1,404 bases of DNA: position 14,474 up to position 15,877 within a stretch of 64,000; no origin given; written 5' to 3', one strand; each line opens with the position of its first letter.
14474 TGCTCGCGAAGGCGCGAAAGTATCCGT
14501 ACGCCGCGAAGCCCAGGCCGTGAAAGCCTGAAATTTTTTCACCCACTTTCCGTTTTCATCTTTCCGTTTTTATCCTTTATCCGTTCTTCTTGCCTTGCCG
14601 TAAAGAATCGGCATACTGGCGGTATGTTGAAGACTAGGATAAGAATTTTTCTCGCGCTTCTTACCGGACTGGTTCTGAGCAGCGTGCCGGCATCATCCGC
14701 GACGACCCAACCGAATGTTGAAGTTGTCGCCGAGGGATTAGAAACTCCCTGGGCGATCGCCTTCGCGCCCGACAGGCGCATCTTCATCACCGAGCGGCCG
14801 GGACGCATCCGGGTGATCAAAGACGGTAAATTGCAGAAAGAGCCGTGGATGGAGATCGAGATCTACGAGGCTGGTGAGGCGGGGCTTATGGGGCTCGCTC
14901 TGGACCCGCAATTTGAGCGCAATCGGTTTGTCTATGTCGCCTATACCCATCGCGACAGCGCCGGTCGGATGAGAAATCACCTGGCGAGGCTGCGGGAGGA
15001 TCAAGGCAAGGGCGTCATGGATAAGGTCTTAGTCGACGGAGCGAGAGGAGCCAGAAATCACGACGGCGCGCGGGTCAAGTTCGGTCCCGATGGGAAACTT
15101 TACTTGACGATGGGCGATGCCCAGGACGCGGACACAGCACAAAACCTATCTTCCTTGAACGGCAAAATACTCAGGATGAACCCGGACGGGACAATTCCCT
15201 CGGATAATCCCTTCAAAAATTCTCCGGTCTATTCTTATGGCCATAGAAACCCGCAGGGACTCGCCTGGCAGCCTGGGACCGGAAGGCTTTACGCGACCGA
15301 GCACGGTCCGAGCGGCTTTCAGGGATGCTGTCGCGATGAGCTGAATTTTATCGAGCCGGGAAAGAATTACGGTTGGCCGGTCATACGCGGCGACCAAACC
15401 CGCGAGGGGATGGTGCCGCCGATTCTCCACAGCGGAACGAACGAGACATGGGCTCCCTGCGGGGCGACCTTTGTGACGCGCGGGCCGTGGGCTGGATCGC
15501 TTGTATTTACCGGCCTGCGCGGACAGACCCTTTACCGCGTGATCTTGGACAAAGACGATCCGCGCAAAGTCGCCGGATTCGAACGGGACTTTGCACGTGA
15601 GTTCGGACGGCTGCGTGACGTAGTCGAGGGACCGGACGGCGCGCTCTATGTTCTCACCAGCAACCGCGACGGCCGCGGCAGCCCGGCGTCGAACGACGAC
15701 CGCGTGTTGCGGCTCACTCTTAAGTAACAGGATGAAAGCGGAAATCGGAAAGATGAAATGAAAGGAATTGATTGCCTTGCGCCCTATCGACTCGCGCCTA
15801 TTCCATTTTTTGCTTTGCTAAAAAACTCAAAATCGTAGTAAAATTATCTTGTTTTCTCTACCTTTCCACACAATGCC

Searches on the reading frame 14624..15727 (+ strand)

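Call 24: search_protein_families(library=ncbifam, proteins=[window:14624-15727:+], max_evalue=0.00001)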
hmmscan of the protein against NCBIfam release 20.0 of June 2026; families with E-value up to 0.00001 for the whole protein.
window:14624-15727:+ (367 aa): 3 families
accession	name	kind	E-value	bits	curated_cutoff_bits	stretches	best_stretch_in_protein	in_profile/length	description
TIGR03606.1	non_repeat_PQQ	subfamily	4.3e-50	170.9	434.55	2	171-259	190-275/454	glucose/sorbosone family PQQ-dependent dehydrogenase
TIGR02604.1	Piru_Ver_Nterm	subfamily_domain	2.6e-11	43.5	122.2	1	118-348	90-341/367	PVC-type heme-binding CxxCH protein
NF033206.1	ScyE_fam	subfamily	4.6e-08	33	80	0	33-58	1-26/333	ScyD/ScyE family protein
